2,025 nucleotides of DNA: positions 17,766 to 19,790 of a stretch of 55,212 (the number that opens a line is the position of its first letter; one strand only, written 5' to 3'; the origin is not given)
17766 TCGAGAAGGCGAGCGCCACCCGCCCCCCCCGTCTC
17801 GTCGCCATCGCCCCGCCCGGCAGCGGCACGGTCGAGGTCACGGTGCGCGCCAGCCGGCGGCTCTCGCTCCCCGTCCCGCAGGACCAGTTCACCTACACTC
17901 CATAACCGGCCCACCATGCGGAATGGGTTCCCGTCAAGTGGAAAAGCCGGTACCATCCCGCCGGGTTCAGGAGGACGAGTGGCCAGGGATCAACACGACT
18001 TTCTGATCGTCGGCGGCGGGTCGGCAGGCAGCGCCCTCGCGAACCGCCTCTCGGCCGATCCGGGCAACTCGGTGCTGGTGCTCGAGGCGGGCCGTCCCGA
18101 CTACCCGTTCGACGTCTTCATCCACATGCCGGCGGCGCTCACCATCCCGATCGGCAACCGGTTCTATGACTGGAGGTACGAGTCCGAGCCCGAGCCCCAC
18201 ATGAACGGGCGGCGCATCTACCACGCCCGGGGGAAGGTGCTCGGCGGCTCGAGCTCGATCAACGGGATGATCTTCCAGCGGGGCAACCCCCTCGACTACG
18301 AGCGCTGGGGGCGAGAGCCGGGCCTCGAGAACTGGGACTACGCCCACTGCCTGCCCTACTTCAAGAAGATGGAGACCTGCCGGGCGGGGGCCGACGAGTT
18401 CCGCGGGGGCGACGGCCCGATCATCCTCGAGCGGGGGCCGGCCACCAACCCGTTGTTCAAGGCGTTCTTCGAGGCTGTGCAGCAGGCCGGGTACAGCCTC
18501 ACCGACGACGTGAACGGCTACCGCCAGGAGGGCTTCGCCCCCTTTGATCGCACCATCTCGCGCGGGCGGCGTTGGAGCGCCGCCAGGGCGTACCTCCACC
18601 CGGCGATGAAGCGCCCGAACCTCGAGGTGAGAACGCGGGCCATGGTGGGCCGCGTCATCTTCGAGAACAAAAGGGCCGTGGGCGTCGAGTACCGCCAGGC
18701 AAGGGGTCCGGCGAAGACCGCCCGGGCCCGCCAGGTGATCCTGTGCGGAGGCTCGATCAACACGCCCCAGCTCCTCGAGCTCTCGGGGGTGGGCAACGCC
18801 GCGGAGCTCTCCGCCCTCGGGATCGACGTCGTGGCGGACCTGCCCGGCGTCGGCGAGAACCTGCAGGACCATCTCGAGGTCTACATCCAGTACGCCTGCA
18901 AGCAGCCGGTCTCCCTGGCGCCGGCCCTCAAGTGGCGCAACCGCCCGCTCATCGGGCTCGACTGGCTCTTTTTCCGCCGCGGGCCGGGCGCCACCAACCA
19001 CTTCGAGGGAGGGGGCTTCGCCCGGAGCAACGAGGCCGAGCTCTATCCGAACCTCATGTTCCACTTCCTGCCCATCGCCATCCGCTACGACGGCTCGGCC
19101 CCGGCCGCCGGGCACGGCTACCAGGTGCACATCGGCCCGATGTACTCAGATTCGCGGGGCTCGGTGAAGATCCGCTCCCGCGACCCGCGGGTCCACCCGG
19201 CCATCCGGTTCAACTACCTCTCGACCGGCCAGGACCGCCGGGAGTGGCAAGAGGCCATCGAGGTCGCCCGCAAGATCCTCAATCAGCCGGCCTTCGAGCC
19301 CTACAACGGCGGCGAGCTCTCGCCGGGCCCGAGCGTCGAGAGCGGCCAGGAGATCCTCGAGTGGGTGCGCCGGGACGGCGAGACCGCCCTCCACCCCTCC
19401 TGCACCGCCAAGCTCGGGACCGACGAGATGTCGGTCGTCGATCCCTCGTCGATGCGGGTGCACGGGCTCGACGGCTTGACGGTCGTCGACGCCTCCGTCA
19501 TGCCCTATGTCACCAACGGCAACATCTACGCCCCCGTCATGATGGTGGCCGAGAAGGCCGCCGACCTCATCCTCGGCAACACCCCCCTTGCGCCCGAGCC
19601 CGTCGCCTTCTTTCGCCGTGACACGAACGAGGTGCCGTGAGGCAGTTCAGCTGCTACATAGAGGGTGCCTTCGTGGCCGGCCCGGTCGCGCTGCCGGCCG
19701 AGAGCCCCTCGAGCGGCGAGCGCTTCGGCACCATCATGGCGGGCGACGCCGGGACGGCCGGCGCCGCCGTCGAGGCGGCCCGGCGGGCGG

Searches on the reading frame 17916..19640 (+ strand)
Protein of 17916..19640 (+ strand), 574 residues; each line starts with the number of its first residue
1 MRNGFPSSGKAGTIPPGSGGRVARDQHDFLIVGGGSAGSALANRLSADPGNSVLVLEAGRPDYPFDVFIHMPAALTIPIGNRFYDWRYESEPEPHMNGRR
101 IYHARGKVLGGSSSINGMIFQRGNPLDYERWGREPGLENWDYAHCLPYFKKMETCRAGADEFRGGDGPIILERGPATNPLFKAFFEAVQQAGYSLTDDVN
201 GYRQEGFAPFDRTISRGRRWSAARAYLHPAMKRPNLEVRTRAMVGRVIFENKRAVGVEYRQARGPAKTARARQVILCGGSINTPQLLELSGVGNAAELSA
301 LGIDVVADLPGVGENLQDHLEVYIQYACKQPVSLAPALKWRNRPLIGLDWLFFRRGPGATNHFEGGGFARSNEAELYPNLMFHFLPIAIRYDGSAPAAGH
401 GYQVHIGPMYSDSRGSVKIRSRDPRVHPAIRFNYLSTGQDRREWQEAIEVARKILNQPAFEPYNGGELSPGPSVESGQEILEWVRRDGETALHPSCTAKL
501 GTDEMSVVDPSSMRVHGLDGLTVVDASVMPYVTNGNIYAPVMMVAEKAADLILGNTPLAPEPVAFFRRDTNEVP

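Call 52: search_protein_families(library=pfam, proteins=[window:17916-19640:+], max_evalue=0.0001)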
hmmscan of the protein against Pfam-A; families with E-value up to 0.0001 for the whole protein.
window:17916-19640:+ (574 aa): 4 families
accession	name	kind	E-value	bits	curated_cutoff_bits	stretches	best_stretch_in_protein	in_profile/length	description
PF00732.25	GMC_oxred_N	-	8.6e-58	196.1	23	1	28-320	2-217/218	GMC oxidoreductase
PF05199.19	GMC_oxred_C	-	4.2e-34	118.5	24.6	1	412-545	2-139/139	GMC oxidoreductase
PF01266.30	DAO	-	4.3e-05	23.6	27.9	0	28-61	1-34/353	FAD dependent oxidoreductase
PF00890.30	FAD_binding_2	-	8.8e-05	22.3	20.4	0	216-296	130-219/414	FAD binding domain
